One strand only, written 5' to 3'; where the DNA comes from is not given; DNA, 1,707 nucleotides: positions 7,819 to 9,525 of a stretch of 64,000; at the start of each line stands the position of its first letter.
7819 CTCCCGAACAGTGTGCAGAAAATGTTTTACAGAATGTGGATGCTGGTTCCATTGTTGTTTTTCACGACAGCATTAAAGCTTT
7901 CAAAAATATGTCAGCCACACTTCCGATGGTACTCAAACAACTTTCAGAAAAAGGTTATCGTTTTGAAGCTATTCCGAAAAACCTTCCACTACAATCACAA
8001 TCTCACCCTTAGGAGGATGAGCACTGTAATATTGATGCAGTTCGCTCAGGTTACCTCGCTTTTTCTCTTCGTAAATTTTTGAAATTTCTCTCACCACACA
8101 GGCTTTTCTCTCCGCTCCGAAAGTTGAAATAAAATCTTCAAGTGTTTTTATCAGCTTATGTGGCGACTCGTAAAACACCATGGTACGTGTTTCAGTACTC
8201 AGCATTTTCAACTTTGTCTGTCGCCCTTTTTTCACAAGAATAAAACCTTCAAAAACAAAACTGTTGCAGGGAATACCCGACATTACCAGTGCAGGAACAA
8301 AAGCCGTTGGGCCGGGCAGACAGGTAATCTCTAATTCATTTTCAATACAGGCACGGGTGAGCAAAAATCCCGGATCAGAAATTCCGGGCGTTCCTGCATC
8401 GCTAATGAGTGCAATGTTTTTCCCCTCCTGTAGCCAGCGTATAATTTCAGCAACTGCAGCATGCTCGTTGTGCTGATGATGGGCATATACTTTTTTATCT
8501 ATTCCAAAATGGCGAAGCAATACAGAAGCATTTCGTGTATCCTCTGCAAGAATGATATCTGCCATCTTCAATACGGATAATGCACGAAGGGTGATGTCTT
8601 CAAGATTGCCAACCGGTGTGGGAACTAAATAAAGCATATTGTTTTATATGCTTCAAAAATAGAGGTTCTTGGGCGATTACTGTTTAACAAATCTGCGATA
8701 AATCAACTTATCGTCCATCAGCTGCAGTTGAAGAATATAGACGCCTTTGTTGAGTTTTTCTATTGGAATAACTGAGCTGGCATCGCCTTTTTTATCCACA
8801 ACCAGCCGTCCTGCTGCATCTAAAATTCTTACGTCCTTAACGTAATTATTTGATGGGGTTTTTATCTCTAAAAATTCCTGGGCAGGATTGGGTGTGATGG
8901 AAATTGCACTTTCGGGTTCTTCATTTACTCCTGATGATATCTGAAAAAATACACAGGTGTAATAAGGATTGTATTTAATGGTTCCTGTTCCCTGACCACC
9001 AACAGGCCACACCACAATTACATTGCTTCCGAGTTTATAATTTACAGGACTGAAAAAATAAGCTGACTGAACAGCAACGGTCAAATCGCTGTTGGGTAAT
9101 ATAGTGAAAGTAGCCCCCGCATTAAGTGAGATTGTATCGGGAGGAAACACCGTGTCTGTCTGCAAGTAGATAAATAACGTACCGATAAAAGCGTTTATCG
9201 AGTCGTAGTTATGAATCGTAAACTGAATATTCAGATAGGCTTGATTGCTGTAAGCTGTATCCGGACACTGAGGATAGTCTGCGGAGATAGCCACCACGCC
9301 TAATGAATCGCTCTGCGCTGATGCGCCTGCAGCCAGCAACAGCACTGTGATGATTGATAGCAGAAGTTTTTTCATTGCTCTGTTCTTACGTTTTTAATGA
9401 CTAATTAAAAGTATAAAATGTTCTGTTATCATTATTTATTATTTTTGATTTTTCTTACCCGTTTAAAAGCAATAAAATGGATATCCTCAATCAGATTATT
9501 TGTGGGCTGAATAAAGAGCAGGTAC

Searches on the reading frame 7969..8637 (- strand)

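Call 8: search_protein_families(library=pfam, proteins=[window:7969-8637:-])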
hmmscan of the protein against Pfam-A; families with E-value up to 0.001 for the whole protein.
window:7969-8637:- (222 aa): 1 family
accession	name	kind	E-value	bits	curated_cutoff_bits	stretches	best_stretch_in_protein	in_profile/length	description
PF00590.25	TP_methylase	-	1.5e-32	113.7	27.8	1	1-200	1-211/212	Tetrapyrrole (Corrin/Porphyrin) Methylases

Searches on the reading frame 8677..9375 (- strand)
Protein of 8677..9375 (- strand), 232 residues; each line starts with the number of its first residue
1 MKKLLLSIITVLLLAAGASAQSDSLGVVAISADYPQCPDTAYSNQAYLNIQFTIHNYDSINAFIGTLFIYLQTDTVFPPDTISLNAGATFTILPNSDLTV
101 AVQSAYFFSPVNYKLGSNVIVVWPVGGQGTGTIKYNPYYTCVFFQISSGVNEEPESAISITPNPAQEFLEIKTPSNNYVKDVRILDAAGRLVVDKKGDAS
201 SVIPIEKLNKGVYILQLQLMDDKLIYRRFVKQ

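Call 8: search_protein_families(library=pfam, proteins=[window:8677-9375:-])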
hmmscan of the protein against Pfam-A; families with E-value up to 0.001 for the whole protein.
window:8677-9375:- (232 aa): 1 family
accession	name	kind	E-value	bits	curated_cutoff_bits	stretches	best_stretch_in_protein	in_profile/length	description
PF18962.6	Por_Secre_tail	-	5.8e-10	39.8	27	1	162-224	3-69/75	Secretion system C-terminal sorting domain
